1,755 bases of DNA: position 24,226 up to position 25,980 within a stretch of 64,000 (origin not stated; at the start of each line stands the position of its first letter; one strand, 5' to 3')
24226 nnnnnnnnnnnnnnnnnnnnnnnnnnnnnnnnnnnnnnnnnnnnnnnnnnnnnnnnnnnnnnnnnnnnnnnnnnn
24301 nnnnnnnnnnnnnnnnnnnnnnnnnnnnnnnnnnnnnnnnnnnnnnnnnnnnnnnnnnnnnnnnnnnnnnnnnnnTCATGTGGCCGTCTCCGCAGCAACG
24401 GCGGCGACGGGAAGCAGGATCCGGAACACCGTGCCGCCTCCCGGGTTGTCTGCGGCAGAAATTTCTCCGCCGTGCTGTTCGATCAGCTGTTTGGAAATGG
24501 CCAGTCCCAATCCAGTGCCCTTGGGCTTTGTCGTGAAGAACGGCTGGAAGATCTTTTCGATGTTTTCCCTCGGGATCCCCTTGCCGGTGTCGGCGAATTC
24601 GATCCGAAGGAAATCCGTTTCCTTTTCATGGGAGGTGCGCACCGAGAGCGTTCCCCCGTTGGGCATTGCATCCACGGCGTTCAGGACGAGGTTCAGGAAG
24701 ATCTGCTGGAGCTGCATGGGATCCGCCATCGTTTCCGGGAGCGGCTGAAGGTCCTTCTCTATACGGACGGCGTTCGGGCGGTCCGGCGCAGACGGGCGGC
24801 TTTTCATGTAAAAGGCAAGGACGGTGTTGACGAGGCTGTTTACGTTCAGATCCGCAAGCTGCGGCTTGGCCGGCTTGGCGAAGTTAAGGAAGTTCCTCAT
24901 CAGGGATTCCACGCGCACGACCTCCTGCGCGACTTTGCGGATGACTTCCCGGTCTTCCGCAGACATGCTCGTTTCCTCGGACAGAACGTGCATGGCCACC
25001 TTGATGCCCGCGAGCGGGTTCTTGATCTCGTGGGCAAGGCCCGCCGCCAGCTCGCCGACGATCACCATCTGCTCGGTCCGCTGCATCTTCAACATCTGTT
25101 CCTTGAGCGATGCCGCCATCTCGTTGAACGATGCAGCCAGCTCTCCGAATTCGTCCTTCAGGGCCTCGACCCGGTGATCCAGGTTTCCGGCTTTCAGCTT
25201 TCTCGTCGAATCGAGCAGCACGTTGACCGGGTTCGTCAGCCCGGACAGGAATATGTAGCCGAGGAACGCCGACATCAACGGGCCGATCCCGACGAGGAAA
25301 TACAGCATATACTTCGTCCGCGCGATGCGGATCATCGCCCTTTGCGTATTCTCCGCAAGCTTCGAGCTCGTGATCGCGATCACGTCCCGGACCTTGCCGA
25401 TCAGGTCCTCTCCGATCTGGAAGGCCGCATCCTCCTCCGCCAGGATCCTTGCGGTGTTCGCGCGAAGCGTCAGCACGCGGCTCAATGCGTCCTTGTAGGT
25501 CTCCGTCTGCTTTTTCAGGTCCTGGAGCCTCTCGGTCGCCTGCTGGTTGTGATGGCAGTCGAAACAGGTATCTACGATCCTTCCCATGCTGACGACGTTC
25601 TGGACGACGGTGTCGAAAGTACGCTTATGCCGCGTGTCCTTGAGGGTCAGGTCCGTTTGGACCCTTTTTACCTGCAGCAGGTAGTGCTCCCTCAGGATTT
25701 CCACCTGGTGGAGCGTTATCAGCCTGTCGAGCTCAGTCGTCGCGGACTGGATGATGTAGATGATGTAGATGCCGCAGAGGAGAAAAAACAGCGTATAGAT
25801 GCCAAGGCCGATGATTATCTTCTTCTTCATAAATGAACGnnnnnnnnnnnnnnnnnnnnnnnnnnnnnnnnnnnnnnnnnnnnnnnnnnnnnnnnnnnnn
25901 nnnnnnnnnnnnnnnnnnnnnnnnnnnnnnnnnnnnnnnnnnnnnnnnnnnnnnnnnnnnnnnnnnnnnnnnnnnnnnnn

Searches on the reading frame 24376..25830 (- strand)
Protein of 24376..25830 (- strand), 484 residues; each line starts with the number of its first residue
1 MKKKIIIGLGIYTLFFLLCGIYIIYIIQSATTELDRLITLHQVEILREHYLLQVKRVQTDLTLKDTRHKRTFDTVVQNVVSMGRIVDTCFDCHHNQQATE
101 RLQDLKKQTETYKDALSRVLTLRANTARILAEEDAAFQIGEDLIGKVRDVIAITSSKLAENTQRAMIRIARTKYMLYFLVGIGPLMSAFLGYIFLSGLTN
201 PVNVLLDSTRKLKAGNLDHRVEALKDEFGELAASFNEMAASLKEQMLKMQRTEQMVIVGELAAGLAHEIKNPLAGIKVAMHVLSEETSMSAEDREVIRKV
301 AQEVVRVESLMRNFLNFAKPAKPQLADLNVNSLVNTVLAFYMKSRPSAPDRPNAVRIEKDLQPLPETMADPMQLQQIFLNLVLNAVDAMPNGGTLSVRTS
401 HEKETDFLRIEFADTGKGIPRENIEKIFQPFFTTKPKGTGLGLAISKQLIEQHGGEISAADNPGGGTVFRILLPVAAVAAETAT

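Call 57: search_protein_families(library=pfam, proteins=[window:24376-25830:-], max_evalue=0.00001)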
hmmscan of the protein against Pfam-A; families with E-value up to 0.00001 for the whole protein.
window:24376-25830:- (484 aa): 3 families
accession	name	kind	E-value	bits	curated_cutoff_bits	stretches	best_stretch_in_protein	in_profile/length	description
PF02518.31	HATPase_c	-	1.3e-30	106.5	26.4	1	370-476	2-110/111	Histidine kinase-, DNA gyrase B-, and HSP90-like ATPase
PF00512.31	HisKA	-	1.6e-12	47.7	26.9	1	259-319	3-62/66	His Kinase A (phospho-acceptor) domain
PF00672.30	HAMP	-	7.1e-11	42.7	25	1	198-244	6-53/53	HAMP domain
